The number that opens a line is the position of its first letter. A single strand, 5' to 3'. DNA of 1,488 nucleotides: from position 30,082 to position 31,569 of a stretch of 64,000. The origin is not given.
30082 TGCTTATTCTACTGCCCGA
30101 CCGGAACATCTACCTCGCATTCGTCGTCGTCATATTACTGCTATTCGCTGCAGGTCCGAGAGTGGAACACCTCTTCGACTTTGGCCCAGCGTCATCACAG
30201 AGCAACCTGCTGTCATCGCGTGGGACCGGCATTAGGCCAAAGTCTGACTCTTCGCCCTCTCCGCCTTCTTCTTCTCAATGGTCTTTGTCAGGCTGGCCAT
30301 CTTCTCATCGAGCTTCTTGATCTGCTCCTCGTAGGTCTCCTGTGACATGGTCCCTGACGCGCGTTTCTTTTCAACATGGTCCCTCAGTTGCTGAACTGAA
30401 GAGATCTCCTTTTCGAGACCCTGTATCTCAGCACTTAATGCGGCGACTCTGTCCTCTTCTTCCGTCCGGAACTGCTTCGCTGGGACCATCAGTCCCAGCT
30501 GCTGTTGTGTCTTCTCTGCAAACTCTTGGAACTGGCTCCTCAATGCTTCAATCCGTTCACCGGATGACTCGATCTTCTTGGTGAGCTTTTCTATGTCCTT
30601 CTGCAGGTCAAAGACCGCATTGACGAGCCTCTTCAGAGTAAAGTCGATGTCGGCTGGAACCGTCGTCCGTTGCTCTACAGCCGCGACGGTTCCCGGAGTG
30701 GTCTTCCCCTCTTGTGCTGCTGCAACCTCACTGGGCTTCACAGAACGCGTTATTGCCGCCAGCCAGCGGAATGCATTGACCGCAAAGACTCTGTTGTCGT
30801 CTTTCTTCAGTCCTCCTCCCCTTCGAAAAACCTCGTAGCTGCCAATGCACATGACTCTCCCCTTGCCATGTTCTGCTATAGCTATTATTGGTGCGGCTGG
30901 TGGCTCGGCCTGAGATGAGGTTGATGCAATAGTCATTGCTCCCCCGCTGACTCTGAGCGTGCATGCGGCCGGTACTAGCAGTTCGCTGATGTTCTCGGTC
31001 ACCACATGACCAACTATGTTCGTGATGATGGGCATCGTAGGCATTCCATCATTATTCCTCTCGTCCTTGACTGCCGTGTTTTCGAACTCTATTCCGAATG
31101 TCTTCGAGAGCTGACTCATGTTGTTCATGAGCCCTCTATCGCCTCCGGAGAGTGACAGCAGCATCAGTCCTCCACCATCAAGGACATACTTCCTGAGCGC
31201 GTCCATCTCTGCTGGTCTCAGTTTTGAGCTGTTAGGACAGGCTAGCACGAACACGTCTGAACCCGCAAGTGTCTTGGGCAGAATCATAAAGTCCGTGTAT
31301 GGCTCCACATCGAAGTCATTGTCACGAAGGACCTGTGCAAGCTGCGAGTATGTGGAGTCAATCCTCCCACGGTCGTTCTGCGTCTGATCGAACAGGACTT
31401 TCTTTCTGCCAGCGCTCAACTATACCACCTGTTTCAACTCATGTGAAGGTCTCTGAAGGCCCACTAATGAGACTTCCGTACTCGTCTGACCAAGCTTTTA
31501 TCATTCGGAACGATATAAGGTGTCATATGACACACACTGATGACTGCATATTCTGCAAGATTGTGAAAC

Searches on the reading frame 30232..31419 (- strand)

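Call 42: search_protein_families(library=pfam, proteins=[window:30232-31419:-], max_evalue=1)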
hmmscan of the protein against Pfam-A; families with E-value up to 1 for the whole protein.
window:30232-31419:- (395 aa): 51 families (the best 25 are shown)
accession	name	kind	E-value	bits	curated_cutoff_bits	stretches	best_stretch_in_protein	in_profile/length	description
PF23355.1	IFT52_GIFT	-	4.2e-16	59.2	27.2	2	8-117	2-108/246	IFT52 GIFT domain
PF09822.16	ABC_transp_aux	-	1.4e-06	28.2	34.7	1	6-169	2-192/288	ABC-type uncharacterized transport system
PF14258.12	DUF4350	-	1.6e-06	29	30.4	1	24-214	9-178/181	Domain of unknown function (DUF4350)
PF23991.1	DUF7310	-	5.3e-05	24.1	40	1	321-352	42-73/83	Coiled-coil region of unknown function (DUF7310)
PF18595.6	Nuf2_DHR10-like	-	9.2e-05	22.9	28.4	2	262-308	66-112/117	Nuf2, DHR10-like domain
PF06283.17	ThuA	-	0.00015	22.5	33.4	1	11-190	6-182/209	Trehalose utilisation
PF24157.1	DUF7408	-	0.00092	19.7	27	1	54-195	38-155/174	Domain of unknown function (DUF7408)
PF12795.12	MscS_porin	-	0.011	15.8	34.4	1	267-391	92-217/238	Mechanosensitive ion channel porin domain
PF04977.20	DivIC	-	0.014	15.6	28.9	1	263-309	13-66/80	Septum formation initiator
PF13851.11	GAS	-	0.014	15.3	32.3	1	267-389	47-166/200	Growth-arrest specific micro-tubule binding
PF13476.12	AAA_23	-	0.017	16.2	27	1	266-382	90-201/201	AAA domain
PF16326.10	ABC_tran_CTD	-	0.017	15.7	32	1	271-301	5-35/69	ABC transporter C-terminal domain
PF02050.21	FliJ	-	0.018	15.7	28.4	1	321-392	3-79/123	Flagellar FliJ protein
PF01920.25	Prefoldin_2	-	0.019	15.4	27.6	1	271-309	66-104/106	Prefoldin subunit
PF25526.1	LIP-1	-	0.021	14.6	34.1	1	261-387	11-139/250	Liprin-alpha-like coiled coil domain 2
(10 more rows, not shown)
